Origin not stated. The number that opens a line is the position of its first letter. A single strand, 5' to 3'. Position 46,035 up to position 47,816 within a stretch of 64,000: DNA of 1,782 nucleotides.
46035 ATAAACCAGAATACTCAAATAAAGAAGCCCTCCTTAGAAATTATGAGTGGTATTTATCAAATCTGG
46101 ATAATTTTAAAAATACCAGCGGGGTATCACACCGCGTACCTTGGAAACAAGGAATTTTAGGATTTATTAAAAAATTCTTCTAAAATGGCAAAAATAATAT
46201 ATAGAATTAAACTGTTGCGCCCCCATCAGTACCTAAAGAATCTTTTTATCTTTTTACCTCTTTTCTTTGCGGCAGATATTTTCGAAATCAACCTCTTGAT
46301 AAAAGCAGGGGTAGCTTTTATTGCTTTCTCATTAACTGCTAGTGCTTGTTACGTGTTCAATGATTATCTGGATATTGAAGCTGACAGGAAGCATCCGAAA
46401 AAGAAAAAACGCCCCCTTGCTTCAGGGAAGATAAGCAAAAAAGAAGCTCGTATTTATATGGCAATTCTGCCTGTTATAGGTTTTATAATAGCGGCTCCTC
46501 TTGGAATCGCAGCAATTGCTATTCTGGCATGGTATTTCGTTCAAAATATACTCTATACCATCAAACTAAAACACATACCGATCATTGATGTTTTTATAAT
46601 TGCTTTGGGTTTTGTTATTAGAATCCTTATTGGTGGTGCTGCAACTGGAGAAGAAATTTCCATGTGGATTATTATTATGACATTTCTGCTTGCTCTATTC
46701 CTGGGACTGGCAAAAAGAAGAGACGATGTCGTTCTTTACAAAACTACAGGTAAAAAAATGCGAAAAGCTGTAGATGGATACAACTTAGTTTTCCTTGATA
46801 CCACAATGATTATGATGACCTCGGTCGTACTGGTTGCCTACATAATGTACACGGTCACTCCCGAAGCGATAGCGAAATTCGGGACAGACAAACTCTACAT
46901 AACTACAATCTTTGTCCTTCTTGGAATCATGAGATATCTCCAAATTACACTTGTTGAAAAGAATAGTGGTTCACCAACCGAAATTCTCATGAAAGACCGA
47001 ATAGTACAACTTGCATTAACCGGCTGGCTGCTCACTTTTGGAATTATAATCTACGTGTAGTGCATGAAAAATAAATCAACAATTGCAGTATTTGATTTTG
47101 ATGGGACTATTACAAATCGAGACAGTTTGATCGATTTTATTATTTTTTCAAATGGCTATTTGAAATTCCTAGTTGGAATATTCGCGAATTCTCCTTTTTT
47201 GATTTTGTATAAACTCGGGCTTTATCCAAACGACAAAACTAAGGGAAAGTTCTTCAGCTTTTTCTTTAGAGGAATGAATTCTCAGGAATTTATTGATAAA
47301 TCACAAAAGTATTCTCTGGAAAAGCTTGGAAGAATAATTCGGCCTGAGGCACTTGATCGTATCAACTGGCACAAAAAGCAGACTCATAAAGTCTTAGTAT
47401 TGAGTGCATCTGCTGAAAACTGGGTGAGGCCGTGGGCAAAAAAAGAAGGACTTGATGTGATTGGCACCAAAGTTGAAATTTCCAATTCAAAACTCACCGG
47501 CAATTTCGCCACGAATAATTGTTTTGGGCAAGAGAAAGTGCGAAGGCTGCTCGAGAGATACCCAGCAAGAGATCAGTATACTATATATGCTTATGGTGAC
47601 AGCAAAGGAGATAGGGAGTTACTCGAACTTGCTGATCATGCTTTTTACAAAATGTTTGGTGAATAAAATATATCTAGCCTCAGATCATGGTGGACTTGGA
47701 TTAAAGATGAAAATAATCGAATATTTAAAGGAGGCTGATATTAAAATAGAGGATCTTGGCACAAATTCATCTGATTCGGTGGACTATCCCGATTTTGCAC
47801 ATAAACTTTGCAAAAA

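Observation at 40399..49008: Candidate lipid-linked pentose (DPA/DPR-like) donor pathway: three consecutive large polytopic membrane proteins, an extended SDR, a UbiA-family phosphoribosyltransferase-like gene, a HAD phosphatase, rpiB and prs in one co-directional block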

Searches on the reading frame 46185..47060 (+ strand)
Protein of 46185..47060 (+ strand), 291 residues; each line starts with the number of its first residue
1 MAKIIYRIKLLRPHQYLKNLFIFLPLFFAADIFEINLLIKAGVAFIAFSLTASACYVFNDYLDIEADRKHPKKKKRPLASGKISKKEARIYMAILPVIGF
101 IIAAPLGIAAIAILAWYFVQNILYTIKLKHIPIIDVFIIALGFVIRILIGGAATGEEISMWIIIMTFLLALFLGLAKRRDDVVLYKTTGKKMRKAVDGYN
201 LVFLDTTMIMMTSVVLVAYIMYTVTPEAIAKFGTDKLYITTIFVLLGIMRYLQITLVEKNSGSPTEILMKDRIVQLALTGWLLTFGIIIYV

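Call 3: search_protein_families(library=pfam, proteins=[window:46185-47060:+], max_evalue=0.01)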
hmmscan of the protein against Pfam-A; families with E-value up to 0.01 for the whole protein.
window:46185-47060:+ (291 aa): 1 family
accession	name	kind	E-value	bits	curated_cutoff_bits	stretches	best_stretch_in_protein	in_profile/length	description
PF01040.23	UbiA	-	2.8e-31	109.2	34.2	1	39-260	20-235/250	UbiA prenyltransferase family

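Call 4: search_protein_families(library=ncbifam, proteins=[window:46185-47060:+], max_evalue=0.01)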
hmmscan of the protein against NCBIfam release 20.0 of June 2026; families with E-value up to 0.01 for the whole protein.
window:46185-47060:+ (291 aa): 24 families
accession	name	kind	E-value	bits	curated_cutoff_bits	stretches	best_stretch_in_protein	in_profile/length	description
NF008977.0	PRK12324.1-2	equivalog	5.2e-71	239.5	234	1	4-284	2-282/297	decaprenyl-phosphate phosphoribosyltransferase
NF008978.0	PRK12324.1-4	equivalog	3.2e-58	197.2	207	1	8-291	36-321/322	decaprenyl-phosphate phosphoribosyltransferase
NF006088.0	PRK08238.1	equivalog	4.2e-56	190.6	351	1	8-283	196-474/482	UbiA family prenyltransferase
NF008976.0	PRK12324.1-1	equivalog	6.4e-45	153.8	474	1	8-290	22-304/306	decaprenyl-phosphate phosphoribosyltransferase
NF009523.0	PRK12884.1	equivalog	6.4e-22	78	269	1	8-269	8-259/279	prenyltransferase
TIGR01473.1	cyoE_ctaB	equivalog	2e-14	54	210.3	1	23-256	20-249/281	heme o synthase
NF009521.0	PRK12882.1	equivalog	4e-14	52.5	296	1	10-254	11-249/280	geranylgeranylglycerol-phosphate geranylgeranyltransferase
NF003348.0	PRK04375.1-1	equivalog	2e-11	43.8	285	1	8-171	7-171/292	heme o synthase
NF009522.0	PRK12883.1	equivalog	7.6e-11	42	353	1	39-193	37-190/279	geranylgeranylglycerol-phosphate geranylgeranyltransferase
TIGR01474.1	ubiA_proteo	equivalog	8.6e-11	41.8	275.45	1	9-288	6-278/282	4-hydroxybenzoate octaprenyltransferase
NF003349.0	PRK04375.1-2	equivalog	5.4e-09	35.7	246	1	39-224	59-246/318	heme o synthase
TIGR01475.1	ubiA_other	subfamily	7.9e-09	35.4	180.8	1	20-170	19-166/282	UbiA-like polyprenyltransferase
NF035940.1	prenyl_rel_EboC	equivalog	1.2e-08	34.7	250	1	53-166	53-164/292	UbiA-like protein EboC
NF005742.0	PRK07566.1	equivalog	5.8e-08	32.2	313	1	7-171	31-201/315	chlorophyll synthase ChlG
NF009516.0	PRK12875.1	equivalog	1e-05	24.8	205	1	24-206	38-224/292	prenyltransferase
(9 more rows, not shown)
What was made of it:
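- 46185..47060 (+): Polyprenyl-phosphate 5-phosphoribosyltransferase (PPPRS / DPPR-synthase type, UbiA superfamily). NCBIfam NF008977 scores 239.5 bits against a cut-off of 234 (call 4).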

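Call 12: search_solved_structures(query=window:46185-47060:+, max_evalue=0.01, show_alignments=1)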
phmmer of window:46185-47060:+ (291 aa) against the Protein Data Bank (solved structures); distinct sequences matched with E-value up to 0.01: 5.
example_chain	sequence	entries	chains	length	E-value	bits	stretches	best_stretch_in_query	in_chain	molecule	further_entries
8j8j_D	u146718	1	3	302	1.5e-35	126.3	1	8-288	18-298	Decaprenyl-phosphate phosphoribosyltransferase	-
8j8k_A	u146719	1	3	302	6.1e-26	94.8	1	8-288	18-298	Decaprenyl-phosphate phosphoribosyltransferase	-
6m31_A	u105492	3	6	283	1.6e-08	37.7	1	29-266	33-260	Digeranylgeranylglyceryl phosphate synthase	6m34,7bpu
4od4_A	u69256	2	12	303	0.00014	24.8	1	53-160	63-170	4-hydroxybenzoate octaprenyltransferase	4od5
4tq3_A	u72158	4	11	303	0.0004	23.3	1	8-186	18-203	Prenyltransferase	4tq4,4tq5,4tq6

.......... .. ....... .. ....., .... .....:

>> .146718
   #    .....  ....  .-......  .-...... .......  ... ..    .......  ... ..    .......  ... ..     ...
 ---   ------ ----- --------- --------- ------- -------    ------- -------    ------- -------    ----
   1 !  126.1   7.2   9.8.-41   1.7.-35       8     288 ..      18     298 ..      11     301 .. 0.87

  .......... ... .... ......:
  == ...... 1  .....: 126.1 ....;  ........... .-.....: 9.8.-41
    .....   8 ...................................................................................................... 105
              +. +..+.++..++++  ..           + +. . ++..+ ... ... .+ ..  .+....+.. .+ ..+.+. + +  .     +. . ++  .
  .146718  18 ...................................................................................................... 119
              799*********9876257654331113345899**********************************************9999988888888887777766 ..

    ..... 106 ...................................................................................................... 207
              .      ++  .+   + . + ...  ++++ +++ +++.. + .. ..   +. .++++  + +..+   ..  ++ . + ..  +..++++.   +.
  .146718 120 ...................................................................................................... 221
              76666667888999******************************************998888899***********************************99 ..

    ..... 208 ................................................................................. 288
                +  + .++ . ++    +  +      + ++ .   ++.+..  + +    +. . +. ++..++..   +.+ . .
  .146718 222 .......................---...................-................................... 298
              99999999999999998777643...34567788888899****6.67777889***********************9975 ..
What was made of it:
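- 46185..47060 (+): The best PDB match is Rv3806c (8j8j), E 1.5e-35, against 1.6e-08 for the next family (call 12).
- On Polyprenyl/decaprenyl-phosphate 5-phosphoribosyltransferase (Rv3806c type, UbiA superfamily): In the PDB, Rv3806c gives E 1.5e-35 and DGGGP synthase 1.6e-08 (call 12).
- Rv3806c is the best solved relative, at E 1.5e-35 (call 12).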

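Call 13: find_encoding_contigs(protein=window:46185-47060:+, flank=10000, max_places=6)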
Protein window:46185-47060:+ (291 aa): no gene with exactly this product is on record in the collection.
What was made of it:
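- Tried and rejected: It is not on record in the contig index (call 13).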

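Call 32: find_related_loci(query=window:46185-47060:+, collection=genome_contigs, flank=10000)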
Query window:46185-47060:+ (291 aa) in genome_contigs; peptide patterns used: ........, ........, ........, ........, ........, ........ (x = any residue, [..] = any of these).
104 stretches matched a pattern; 40 encode a relative of the query (tblastn E <= 1e-3); 40 distinct loci.
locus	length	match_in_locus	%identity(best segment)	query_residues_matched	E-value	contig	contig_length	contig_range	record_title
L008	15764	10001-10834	59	8-285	5e-111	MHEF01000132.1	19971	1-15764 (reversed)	MAG: Nitrospirae bacterium RBG_13_39_12 RBG_13_scaffold_5464, whole genome shotgun sequence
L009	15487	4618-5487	55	2-290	6e-104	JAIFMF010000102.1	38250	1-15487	MAG: Desulfobacula sp. isolate bin_26 scaffold_496, whole genome shotgun sequence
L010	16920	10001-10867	56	3-290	3e-101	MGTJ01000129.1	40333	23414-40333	MAG: Desulfobacterales bacterium RIFOXYA12_FULL_46_15 rifixya3_full_scaffold_376, whole genome shotgun sequence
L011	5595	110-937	52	9-285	5e-97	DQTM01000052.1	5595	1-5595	MAG TPA_asm: Sulfurospirillum arcachonense isolate SZUA-1415 k95_370318, whole genome shotgun sequence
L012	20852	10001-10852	54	8-290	6e-97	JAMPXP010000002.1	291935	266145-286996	MAG: Desulfobacula sp. isolate R2F_R2FSRR_metabat.38 R2F_C7, whole genome shotgun sequence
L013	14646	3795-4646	55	8-290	5e-97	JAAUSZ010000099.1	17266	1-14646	MAG: Desulfobacula sp. isolate SM1_1_2 NODE_1184_length_17266_cov_3.426279, whole genome shotgun sequence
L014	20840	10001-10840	54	8-289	7e-97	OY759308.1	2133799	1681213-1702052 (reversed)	MAG: Desulfobacterales bacterium isolate 4b48c405-a8b0-44ce-a896-9916d3c4254b genome assembly, chromosome: 1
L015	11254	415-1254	52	8-289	1e-96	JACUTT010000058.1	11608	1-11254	MAG: Campylobacterales bacterium isolate Kmv12 NODE_2724_length_11608_cov_125.428979, whole genome shotgun sequence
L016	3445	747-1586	52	8-289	5e-97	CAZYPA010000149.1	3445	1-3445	MAG TPA_asm: uncultured Leptospirales bacterium isolate binchicken_co39_269 genome assembly, contig: NODE_54624_length_3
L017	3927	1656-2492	51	8-288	3e-95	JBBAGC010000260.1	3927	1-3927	MAG: Spirochaetota bacterium isolate SO_2017_LW2_63 scaffold_49389_c1_LW138R_2017, whole genome shotgun sequence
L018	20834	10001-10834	50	10-289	7e-95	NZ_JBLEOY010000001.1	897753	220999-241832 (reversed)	Candidatus Acidulodesulfobacterium sp. H_13 NODE_2_length_897753_cov_339.039053, whole genome shotgun sequence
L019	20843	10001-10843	54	10-290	3e-94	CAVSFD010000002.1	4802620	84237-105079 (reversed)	MAG: uncultured Spirochaetota bacterium isolate MFD02979.bin.1.65 genome assembly, contig: contig_47028, whole genome sh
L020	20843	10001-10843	54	10-290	2e-94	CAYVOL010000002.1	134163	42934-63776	MAG TPA_asm: uncultured Candidatus Saccharibacteria bacterium isolate SRP093762_co1_174 genome assembly, contig: NODE_70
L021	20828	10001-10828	52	9-285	2e-93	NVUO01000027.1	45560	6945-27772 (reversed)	MAG: Sulfurimonas sp. isolate NORP87 Contig_source1383C_1875, whole genome shotgun sequence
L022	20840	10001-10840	54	8-289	1e-91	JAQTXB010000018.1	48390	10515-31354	MAG: Aliarcobacter sp. isolate STC_124 NODE_1458_length_48390_cov_585.090711_Sandtown_C, whole genome shotgun sequence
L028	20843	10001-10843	50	8-290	2e-85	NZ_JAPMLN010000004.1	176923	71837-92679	Marinicella gelatinilytica strain S6413 scaffold4_size176861, whole genome shotgun sequence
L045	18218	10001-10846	61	9-290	5e-101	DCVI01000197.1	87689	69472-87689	MAG TPA_asm: Syntrophaceae bacterium UBA2192 UBA2192_contig_11026, whole genome shotgun sequence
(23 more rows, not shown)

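Call 36: search_protein_families(library=pfam, proteins=[L015:1260-1655:+, L015:1639-2949:+, L015:2952-3683:+, L015:3680-5521:+, L020:7902-9326:+, L020:9323-9898:+, L020:12488-13648:-, L045:7045-8778:+, L010:11252-12964:+, L018:13293-14891:+], max_evalue=0.01)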
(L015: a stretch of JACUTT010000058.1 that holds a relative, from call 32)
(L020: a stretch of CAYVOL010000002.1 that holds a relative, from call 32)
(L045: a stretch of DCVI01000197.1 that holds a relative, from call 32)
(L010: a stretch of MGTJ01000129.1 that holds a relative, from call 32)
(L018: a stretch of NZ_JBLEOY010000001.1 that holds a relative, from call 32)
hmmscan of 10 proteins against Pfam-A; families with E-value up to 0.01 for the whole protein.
L015:1260-1655:+ (131 aa): 1 family
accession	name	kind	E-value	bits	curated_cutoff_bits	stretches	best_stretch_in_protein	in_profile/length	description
PF04138.20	GtrA_DPMS_TM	-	1.3e-09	38.7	26.1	1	7-129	1-117/117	GtrA/DPMS, transmembrane domain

L015:1639-2949:+ (436 aa): 1 family
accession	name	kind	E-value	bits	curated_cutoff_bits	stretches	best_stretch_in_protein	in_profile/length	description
PF01565.28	FAD_binding_4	-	1.5e-16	60.8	26.4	1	38-149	24-138/139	FAD binding domain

L015:2952-3683:+ (243 aa): 3 families
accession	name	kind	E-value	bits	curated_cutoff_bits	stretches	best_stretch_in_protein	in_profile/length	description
PF00106.31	adh_short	-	9.7e-31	107.2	26.6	1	4-187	3-188/195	short chain dehydrogenase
PF13561.12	adh_short_C2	-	1.5e-18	67.7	27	1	8-200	1-195/236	Enoyl-(Acyl carrier protein) reductase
PF08659.16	KR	-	9e-06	26.2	22.6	1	4-177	3-174/180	KR domain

L015:3680-5521:+ (613 aa): 1 family
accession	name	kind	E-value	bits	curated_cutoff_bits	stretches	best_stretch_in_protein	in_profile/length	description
PF13231.12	PMT_2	-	1.8e-14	54.7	26.1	1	69-229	2-158/160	Dolichyl-phosphate-mannose-protein mannosyltransferase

L020:7902-9326:+ (474 aa): 1 family
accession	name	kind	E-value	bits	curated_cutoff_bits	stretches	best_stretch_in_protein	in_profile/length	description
PF04932.20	Wzy_C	-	2.6e-20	73.2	31.7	1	232-386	4-149/149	O-Antigen ligase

L020:9323-9898:+ (191 aa): 1 family
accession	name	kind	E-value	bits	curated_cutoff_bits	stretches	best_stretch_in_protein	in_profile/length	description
PF13428.12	TPR_14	-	0.00043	21.1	23.5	0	150-188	3-41/44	Tetratricopeptide repeat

L020:12488-13648:- (386 aa): 0 families

L045:7045-8778:+ (577 aa): 0 families

L010:11252-12964:+ (570 aa): 0 families

L018:13293-14891:+ (532 aa): 0 families

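Call 53: search_dna_similar(query=window:46185-47060:+, collection=phages, mode=protein, max_rows=15)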
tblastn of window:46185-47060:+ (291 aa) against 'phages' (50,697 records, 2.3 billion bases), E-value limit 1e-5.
Records with a match: 1; places in all: 1; records where one place covers at least 80% of the query: 1.
Best place of each record, by identity: <60% 1.
By first word of the organism name: Bacteriophage 1.
By host as written in the record: - 1.
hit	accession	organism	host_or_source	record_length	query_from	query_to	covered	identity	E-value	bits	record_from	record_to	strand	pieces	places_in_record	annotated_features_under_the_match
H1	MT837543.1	Bacteriophage sp.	human fecal samples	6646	8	291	98%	54.5%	3e-86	286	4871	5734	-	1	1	record has no annotation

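Call 54: search_dna_similar(query=window:46185-47060:+, collection=plasmids, mode=protein, max_rows=25)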
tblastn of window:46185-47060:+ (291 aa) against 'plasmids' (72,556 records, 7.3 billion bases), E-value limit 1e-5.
Records with a match: 103; places in all: 103; records where one place covers at least 80% of the query: 35.
Best place of each record, by identity: <60% 103.
By first word of the organism name: Rhizobium 36; Sinorhizobium 5; Azospirillum 4; Salipiger 3; Vibrio 3; Burkholderia 3; Cereibacter 3; Mesorhizobium 3; Sphingomonadaceae 3; Natronococcus 2; and 31 more.
By predicted mobility (MOB-suite, as given by PLSDB): non-mobilizable 72; conjugative 21; mobilizable 10.
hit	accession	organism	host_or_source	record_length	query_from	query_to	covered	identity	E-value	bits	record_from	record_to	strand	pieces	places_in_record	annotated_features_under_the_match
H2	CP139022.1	Flammeovirgaceae bacterium SG7u.111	Seagrass,tissue sample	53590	8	290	97%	49.8%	3e-83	279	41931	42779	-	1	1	decaprenyl-phosphate phosphoribosyltransferase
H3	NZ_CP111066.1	Chondrinema litorale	Seaweed,red alga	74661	4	290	99%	47.4%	5e-78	265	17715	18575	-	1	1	decaprenyl-phosphate phosphoribosyltransferase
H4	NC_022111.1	Prevotella sp. oral taxon 299 str. F0039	Homo sapiens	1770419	8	291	98%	44.3%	1e-68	238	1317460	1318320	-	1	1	none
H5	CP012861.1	Persicobacter sp. JZB09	cell culture,soil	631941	8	291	98%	39.1%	1e-61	218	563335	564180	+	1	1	record has no annotation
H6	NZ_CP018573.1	Marivivens sp. JLT3646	cell culture,shallow-sea hydrothermal ...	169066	9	279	93%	36.9%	2e-39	153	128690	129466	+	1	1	decaprenyl-phosphate phosphoribosyltransferase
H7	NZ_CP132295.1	Natronococcus sp. AD-5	cell culture,sediment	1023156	1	290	100%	32.8%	4e-35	141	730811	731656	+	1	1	record has no annotation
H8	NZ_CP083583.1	Kovacikia minuta CCNUW1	cell culture,fresh water lake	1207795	8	284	95%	33.4%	2e-38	150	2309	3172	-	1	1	record has no annotation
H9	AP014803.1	Rhodovulum sulfidophilum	-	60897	8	276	92%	33.0%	6e-26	114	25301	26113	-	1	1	prenyltransferase family protein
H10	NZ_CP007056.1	Halostagnicola larsenii XH-48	-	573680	9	272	91%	33.6%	3e-30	127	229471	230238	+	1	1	decaprenyl-phosphate phosphoribosyltransferase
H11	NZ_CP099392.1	Natronococcus sp. CG52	cell culture,salt lake sediment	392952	1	263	90%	33.7%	1e-32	134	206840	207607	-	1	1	UbiA prenyltransferase family protein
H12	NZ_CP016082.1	Streptomyces sp. SAT1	Adenophora trachelioides Maxim.,single ...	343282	8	273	91%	33.1%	2e-30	127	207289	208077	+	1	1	UbiA prenyltransferase family protein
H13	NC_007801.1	Jannaschia sp. CCS1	-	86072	8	276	92%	32.5%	1e-25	113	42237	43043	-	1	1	UbiA family prenyltransferase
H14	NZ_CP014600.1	Salipiger sp. CCB-MM3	mangrove soil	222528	8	287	96%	31.0%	1e-24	110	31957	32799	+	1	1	UbiA family prenyltransferase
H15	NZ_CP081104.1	Ruegeria conchae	-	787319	8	280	94%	31.8%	2e-28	121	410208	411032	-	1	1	UbiA family prenyltransferase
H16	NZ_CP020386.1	Rhodovulum sp. MB263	cell culture,mud flat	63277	8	276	92%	32.2%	3e-26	115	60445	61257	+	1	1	UbiA family prenyltransferase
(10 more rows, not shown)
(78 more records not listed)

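Call 98: search_protein_families(library=pfam, proteins=[L010:10876-11250:+, L019:7941-8309:+, L019:10846-11253:+, L028:10862-11284:+, L009:5518-7281:+, L045:5298-6722:+], max_evalue=0.01)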
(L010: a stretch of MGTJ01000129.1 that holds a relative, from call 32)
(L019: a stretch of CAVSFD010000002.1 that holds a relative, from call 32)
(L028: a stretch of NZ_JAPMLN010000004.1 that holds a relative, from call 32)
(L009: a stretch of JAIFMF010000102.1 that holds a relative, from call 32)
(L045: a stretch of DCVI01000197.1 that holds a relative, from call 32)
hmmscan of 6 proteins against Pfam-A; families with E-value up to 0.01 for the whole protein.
L010:10876-11250:+ (124 aa): 3 families
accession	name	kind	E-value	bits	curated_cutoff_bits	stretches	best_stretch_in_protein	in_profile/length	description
PF00892.27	EamA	-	0.00016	22.4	28.2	1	50-120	64-134/135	EamA-like transporter family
PF10639.15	TMEM234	-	0.00022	21.7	30.1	1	11-119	3-112/113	Putative transmembrane family 234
PF00893.25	Multi_Drug_Res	-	0.00034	21.5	23.7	1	52-112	32-93/93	Small Multidrug Resistance protein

L019:7941-8309:+ (122 aa): 1 family
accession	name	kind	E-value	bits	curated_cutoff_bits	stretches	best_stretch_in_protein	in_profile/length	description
PF09930.14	DUF2162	-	0.002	18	34.4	1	48-90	35-77/223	Predicted transporter (DUF2162)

L019:10846-11253:+ (135 aa): 1 family
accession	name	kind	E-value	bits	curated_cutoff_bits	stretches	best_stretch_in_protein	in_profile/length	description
PF04138.20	GtrA_DPMS_TM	-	2.6e-11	44.2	26.1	1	7-129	1-117/117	GtrA/DPMS, transmembrane domain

L028:10862-11284:+ (140 aa): 1 family
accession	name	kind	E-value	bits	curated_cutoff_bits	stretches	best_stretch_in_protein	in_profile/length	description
PF04138.20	GtrA_DPMS_TM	-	1.3e-15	58.1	26.1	2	13-97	2-89/117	GtrA/DPMS, transmembrane domain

L009:5518-7281:+ (587 aa): 0 families

L045:5298-6722:+ (474 aa): 1 family
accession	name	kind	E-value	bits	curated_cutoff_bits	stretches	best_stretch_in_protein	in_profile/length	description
PF04932.20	Wzy_C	-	2.1e-17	63.7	31.7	1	249-389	2-149/149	O-Antigen ligase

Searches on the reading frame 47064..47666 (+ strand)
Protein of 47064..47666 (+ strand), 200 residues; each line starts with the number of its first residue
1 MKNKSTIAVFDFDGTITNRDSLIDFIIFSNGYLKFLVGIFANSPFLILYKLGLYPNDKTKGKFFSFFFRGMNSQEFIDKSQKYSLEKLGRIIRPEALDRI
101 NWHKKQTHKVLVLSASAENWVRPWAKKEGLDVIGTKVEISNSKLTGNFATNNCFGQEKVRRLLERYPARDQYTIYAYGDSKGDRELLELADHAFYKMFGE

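Call 3: search_protein_families(library=pfam, proteins=[window:47064-47666:+], max_evalue=0.01)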
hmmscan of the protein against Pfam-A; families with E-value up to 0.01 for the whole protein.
window:47064-47666:+ (200 aa): 2 families
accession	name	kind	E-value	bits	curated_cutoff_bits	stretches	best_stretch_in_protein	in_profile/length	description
PF12710.13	HAD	-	5.6e-34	118.7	27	1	8-188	1-189/189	haloacid dehalogenase-like hydrolase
PF00702.32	Hydrolase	-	0.0053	17.6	26.4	0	8-132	4-139/191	haloacid dehalogenase-like hydrolase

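Call 4: search_protein_families(library=ncbifam, proteins=[window:47064-47666:+], max_evalue=0.01)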
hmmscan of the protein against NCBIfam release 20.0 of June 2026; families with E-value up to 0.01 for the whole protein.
window:47064-47666:+ (200 aa): 9 families
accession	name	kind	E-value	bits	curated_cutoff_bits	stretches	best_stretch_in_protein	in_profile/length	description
TIGR01490.1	HAD-SF-IB-hyp1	subfamily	5.9e-34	118.1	98.3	1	7-196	1-196/202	HAD-IB family hydrolase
TIGR01488.1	HAD-SF-IB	subfamily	3.9e-25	88.8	45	2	90-190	72-177/177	HAD-IB family phosphatase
NF052360.1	HolPasePseu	equivalog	7.6e-13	48.6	280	1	7-193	3-194/218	histidinol-phosphatase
NF052359.1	HolPaseNeis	equivalog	7.3e-10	38.9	400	1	7-193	3-197/221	histidinol-phosphatase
TIGR01489.1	DKMTPPase-SF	subfamily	2.2e-06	27.9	81.55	1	8-196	4-187/188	MtnX-like HAD-IB family phosphatase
TIGR00338.1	serB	equivalog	0.00061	19.4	144.15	0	101-191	95-188/219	phosphoserine phosphatase SerB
TIGR01545.1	YfhB_g-proteo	equivalog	0.0016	18.3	259.25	0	130-194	138-198/210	phosphatidylglycerophosphatase C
TIGR01484.1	HAD-SF-IIB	subfamily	0.0026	17.8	41.8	0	159-194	185-219/221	HAD-IIB family hydrolase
TIGR01487.1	Pglycolate_arch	equivalog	0.0048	16.8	122.75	0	10-191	6-183/215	phosphoglycolate phosphatase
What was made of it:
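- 47064..47666 (+): HAD-IB phosphatase, the candidate 5'-phosphoribose phosphatase. Pfam HAD E 5.6e-34; TIGR01490 scores 118 bits against a cut-off of 98.3 (calls 3, 4).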
